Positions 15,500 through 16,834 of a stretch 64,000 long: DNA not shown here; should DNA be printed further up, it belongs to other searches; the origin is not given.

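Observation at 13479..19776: DHAP-shunt-like MTA/5'-deoxyadenosine salvage cluster next to a B12-radical-SAM enzyme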

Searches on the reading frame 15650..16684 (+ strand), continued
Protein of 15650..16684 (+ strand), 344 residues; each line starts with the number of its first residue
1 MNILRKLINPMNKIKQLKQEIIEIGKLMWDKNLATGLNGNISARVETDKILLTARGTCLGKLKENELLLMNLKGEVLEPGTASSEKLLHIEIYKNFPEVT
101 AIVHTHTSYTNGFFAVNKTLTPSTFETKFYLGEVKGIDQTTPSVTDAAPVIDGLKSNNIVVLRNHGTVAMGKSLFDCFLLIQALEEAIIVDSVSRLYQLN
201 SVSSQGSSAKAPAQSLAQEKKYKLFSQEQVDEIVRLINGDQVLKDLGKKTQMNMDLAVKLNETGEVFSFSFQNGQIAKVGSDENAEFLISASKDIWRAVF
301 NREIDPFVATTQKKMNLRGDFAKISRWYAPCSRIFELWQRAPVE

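Call 40: search_solved_structures(query=A2, max_evalue=1)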
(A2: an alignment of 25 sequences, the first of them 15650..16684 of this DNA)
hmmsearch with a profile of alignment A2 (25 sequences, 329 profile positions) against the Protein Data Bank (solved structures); distinct sequences matched with E-value up to 1: 73 (the best 60 are shown).
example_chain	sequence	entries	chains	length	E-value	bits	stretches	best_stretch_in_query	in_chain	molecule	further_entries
4c24_A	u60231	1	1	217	3.2e-32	115.4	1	4-195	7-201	L-FUCULOSE PHOSPHATE ALDOLASE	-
4c25_A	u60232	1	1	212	4.3e-32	114.9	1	4-189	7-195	L-FUCULOSE PHOSPHATE ALDOLASE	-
2fk5_A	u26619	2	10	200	2.8e-31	112.2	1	12-185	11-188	fuculose-1-phosphate aldolase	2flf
6btd_A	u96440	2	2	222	3.3e-29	105.4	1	3-203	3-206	Fuculose phosphate aldolase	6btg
2irp_A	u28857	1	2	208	1.2e-28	103.7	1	2-125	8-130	Putative aldolase class 2 protein aq_1979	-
6voq_A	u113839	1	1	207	1.9e-28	103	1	2-184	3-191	Aldolase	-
1dzv_P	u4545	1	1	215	3.1e-28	102.2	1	3-182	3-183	L-fuculose phosphate aldolase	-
1dzz_P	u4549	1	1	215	3.1e-28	102.2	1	3-182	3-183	L-fuculose phosphate aldolase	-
1dzw_P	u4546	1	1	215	6.9e-28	101.1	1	3-182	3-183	L-fuculose phosphate aldolase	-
1dzx_P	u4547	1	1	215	1.1e-27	100.5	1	3-182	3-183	L-fuculose phosphate aldolase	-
1fua_A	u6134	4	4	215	1.1e-27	100.5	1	3-182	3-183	L-FUCULOSE-1-PHOSPHATE ALDOLASE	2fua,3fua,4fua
1dzy_P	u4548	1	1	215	1.1e-27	100.5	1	3-182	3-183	L-FUCULOSE-1-PHOSPHATE ALDOLASE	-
1dzu_P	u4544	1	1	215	1.6e-27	99.9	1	3-182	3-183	L-fuculose phosphate aldolase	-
1e48_P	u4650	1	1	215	6e-27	98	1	3-182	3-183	L-FUCULOSE 1-PHOSPHATE ALDOLASE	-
1e4c_P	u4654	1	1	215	1.4e-26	96.8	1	3-182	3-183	L-FUCULOSE 1-PHOSPHATE ALDOLASE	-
4m6r_A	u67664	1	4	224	4.3e-09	39.3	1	10-102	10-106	Methylthioribulose-1-phosphate dehydratase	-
1wfr_A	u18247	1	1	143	3.6e-07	33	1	206-324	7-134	Hypothetical Protein TT1886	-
2cx7_A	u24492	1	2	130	7.5e-07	32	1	208-325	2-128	Sterol carrier protein 2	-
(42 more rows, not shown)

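Call 41: find_encoding_contigs(protein=P0123, flank=10000, max_places=2)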
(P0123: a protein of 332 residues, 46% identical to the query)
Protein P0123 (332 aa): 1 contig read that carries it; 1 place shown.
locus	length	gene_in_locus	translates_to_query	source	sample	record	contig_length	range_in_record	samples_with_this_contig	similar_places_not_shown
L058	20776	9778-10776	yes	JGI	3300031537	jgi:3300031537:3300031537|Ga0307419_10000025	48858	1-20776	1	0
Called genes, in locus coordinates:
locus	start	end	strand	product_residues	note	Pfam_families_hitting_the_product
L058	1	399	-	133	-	?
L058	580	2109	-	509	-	PF13541:ChlI, PF05496:RuvB_N (faint), PF00158:Sigma54_activat (faint), PF01078:Mg_chelatase, PF00004:AAA (faint), PF07728:AAA_5, PF00493:MCM (weak), PF13335:Mg_chelatase_C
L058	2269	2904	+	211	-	-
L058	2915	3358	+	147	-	PF02681:DUF212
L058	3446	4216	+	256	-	PF01476:LysM, PF03734:YkuD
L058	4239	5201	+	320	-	PF03255:ACCA, PF01039:Carboxyl_trans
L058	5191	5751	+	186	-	PF03551:PadR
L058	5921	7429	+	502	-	PF00501:AMP-binding, PF13193:AMP-binding_C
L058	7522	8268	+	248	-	PF01048:PNP_UDP_1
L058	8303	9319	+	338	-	PF01008:IF-2B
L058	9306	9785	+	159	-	PF01008:IF-2B (weak)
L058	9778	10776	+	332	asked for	PF00596:Aldolase_II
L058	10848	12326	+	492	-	PF00171:Aldedh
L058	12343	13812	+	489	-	PF02310:B12-binding, PF04055:Radical_SAM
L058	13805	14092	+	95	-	-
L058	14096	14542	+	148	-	-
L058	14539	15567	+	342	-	PF02558:ApbA, PF08546:ApbA_C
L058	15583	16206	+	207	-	-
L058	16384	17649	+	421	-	PF00109:ketoacyl-synt, PF02801:Ketoacyl-synt_C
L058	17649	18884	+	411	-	PF00109:ketoacyl-synt, PF02801:Ketoacyl-synt_C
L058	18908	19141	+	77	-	PF00550:PP-binding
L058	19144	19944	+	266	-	PF04199:Cyclase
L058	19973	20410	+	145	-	PF10604:Polyketide_cyc2, PF03364:Polyketide_cyc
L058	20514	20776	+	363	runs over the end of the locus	PF07690:MFS_1, PF00083:Sugar_tr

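Call 42: find_encoding_contigs(protein=P0139, flank=10000, max_places=2)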
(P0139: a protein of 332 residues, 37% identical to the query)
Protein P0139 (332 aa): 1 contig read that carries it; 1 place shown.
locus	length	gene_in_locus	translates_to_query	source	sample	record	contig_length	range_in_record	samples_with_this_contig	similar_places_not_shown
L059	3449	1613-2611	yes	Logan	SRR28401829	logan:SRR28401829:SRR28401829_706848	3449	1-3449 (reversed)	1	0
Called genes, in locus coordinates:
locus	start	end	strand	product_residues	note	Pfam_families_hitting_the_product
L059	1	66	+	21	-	?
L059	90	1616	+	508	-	PF01008:IF-2B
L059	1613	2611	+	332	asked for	PF00596:Aldolase_II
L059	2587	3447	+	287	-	?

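Call 43: find_encoding_contigs(protein=P0162, flank=10000, max_places=2)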
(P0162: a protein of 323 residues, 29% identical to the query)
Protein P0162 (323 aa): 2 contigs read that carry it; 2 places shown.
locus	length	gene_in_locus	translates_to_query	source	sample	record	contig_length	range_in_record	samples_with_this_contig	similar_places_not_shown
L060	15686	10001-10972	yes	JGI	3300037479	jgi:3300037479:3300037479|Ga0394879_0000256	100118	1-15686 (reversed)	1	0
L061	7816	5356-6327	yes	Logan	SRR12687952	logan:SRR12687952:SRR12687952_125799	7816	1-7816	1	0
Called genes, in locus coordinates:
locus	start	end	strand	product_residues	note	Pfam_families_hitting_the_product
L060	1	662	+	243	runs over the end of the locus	PF02654:CobS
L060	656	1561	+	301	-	PF01497:Peripla_BP_2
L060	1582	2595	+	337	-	PF01032:FecCD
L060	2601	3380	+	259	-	PF00005:ABC_tran, PF02463:SMC_N, PF13476:AAA_23 (weak), PF13304:AAA_21 (faint)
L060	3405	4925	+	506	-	PF01656:CbiA, PF13500:AAA_26, PF07685:GATase_3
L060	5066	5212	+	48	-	PF04255:DUF433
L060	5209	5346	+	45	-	PF18480:DUF5615 (weak)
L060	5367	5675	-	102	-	-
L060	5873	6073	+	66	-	PF09489:CbtB (weak)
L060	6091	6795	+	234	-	PF09490:CbtA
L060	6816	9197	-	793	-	PF20437:LonC_helical, PF13654:AAA_32, PF20436:LonB_AAA-LID, PF05362:Lon_C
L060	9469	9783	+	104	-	-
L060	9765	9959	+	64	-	-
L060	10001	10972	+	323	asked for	PF00596:Aldolase_II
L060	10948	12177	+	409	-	PF00501:AMP-binding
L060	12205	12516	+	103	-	-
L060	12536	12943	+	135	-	PF00034:Cytochrom_C, PF13442:Cytochrome_CBB3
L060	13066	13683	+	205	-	PF00111:Fer2, PF01799:Fer2_2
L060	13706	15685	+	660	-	?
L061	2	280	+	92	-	?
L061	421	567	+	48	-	PF04255:DUF433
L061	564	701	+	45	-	PF18480:DUF5615 (weak)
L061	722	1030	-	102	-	-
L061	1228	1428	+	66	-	PF09489:CbtB (weak)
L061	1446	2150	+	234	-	PF09490:CbtA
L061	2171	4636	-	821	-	PF20437:LonC_helical, PF13654:AAA_32, PF20436:LonB_AAA-LID, PF05362:Lon_C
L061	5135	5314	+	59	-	-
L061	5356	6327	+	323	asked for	PF00596:Aldolase_II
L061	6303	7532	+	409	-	PF00501:AMP-binding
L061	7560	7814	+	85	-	?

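Call 45: find_encoding_contigs(protein=P0138, flank=10000, max_places=2)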
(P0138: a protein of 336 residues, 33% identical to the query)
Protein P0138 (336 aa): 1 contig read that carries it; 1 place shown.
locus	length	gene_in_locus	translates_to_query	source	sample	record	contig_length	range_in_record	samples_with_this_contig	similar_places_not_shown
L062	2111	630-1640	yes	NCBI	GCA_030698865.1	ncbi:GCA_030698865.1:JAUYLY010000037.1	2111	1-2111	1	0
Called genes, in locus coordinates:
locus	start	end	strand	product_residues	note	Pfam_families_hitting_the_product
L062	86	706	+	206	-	PF01008:IF-2B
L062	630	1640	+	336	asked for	PF00596:Aldolase_II, PF02036:SCP2 (weak)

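Call 46: find_encoding_contigs(protein=P0150, flank=10000, max_places=2)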
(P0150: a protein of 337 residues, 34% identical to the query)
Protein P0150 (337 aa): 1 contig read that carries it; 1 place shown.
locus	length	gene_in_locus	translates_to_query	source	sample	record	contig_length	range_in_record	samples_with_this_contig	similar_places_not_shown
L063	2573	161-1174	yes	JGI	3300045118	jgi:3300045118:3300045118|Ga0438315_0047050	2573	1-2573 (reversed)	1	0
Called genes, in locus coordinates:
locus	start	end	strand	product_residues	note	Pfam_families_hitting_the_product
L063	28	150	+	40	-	-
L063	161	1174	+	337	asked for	PF00596:Aldolase_II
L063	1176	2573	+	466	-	?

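Call 47: find_encoding_contigs(protein=P0128, flank=10000, max_places=2)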
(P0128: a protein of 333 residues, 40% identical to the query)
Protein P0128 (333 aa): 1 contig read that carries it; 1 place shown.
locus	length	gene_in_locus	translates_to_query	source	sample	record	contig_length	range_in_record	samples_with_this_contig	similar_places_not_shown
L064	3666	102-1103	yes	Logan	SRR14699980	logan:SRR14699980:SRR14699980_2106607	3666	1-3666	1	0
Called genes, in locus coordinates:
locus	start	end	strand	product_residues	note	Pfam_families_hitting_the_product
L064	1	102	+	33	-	?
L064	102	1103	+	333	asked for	PF00596:Aldolase_II, PF02036:SCP2 (weak)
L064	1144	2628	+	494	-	PF00171:Aldedh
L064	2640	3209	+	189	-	PF12797:Fer4_2 (faint), PF12838:Fer4_7 (faint), PF13247:Fer4_11, PF00037:Fer4 (weak), PF12837:Fer4_6 (weak)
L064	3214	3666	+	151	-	?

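Call 50: find_related_loci(query=A3, collection=metagenome_contigs, flank=10000)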
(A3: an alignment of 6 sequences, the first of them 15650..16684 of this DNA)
Query A3 (344 aa) in metagenome_contigs; peptide patterns used: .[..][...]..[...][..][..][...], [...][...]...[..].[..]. (x = any residue, [..] = any of these).
459 stretches matched a pattern; 234 encode a relative of the query (tblastn E <= 1e-3); the best 80 are kept; 80 distinct loci.
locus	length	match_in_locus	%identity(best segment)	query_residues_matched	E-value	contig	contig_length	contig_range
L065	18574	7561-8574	66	12-344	7e-157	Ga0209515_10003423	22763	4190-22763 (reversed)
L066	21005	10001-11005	67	13-344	3e-156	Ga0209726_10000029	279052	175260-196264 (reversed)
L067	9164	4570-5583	68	11-344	3e-156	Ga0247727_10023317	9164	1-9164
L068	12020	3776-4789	65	12-344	2e-155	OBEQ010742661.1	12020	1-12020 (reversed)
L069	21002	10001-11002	68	14-344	1e-155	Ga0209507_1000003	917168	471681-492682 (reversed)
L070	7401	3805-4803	67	14-344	7e-155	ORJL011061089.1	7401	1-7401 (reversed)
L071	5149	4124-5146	65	8-344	2e-156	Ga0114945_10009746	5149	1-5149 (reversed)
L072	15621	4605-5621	66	12-344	7e-153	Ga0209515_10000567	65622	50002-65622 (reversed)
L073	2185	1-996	65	15-344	1e-163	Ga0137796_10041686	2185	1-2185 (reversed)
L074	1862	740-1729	67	14-344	4e-165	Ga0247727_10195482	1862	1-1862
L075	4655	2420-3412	64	13-344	2e-155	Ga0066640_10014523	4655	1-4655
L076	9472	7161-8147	65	13-344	1e-151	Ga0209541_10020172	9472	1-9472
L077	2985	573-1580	64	7-343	3e-159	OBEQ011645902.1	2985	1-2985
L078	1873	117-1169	62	2-344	2e-163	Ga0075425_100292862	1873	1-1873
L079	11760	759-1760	65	14-344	5e-151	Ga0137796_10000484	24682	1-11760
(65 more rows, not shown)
